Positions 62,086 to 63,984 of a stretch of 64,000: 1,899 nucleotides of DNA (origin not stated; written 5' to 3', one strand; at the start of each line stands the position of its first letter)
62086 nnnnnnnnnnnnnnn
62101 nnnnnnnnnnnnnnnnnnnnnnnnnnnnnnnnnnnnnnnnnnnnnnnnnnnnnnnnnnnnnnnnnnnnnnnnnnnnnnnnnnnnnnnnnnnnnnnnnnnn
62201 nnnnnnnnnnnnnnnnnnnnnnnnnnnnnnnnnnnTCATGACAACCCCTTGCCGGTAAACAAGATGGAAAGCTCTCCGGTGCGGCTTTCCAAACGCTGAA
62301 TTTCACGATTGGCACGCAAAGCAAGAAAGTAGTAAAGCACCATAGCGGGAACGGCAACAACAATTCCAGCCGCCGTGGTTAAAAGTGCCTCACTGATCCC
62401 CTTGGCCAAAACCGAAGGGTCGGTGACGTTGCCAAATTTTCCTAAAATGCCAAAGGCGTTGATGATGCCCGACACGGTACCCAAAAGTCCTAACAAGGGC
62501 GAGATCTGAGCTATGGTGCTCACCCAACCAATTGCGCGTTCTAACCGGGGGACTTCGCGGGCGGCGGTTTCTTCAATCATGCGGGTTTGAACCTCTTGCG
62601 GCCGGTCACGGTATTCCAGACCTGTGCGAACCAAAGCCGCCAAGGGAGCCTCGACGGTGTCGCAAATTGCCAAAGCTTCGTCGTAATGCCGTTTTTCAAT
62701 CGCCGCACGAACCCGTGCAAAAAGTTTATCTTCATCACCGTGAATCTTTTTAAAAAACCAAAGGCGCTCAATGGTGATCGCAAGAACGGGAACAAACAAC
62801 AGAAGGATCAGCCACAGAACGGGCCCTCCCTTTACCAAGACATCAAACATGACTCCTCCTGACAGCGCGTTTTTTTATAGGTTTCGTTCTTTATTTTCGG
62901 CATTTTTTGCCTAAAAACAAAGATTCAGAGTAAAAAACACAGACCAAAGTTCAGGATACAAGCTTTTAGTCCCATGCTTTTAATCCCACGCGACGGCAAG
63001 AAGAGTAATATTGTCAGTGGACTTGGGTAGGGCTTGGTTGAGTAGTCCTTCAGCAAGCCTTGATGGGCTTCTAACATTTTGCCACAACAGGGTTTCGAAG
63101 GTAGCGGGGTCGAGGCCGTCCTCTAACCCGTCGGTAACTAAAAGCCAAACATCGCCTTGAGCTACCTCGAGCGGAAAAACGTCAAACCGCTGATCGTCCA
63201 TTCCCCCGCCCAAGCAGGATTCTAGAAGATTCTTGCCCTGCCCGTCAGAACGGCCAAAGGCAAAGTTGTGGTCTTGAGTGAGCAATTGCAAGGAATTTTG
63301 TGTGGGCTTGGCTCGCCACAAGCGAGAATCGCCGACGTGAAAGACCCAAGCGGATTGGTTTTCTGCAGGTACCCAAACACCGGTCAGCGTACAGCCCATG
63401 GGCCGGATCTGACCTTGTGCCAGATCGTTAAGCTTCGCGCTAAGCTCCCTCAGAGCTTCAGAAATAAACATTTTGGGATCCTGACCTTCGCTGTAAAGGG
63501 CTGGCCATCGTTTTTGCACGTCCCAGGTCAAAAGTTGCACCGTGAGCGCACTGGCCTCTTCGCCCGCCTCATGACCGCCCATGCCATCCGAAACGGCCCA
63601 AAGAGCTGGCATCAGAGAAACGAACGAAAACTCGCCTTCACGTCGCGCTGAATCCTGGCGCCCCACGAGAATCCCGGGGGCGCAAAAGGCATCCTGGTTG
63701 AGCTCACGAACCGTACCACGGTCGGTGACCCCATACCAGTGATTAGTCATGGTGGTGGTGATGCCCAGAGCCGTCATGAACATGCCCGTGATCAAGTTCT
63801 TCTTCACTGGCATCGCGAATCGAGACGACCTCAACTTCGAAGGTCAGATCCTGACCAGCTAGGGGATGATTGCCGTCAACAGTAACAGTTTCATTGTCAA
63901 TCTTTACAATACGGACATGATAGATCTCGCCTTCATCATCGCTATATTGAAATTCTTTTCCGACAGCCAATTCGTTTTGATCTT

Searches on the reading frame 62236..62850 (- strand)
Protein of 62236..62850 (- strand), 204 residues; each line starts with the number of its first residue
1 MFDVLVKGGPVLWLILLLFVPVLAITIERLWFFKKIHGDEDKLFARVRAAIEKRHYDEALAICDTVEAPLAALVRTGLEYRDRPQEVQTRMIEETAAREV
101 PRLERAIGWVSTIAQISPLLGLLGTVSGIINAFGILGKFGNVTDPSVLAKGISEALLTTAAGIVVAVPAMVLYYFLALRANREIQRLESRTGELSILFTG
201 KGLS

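Call 76: search_protein_families(library=pfam, max_evalue=0.0001, proteins=[window:62236-62850:-])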
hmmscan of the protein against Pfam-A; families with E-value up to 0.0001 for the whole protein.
window:62236-62850:- (204 aa): 1 family
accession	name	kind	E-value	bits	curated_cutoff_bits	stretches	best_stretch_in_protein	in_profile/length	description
PF01618.21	MotA_ExbB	-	3.4e-32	111.3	22.9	1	68-188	4-126/127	MotA/TolQ/ExbB proton channel family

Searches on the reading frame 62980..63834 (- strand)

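Call 76: search_protein_families(library=pfam, max_evalue=0.0001, proteins=[window:62980-63834:-])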
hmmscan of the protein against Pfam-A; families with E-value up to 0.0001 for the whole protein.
window:62980-63834:- (284 aa): 2 families
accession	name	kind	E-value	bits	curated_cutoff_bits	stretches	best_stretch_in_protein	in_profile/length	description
PF13672.11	PP2C_2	-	1.2e-12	48.3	24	1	78-250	27-188/209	Protein phosphatase 2C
PF07228.17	SpoIIE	-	1.2e-06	29.1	25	1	173-283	66-191/192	Stage II sporulation protein E (SpoIIE)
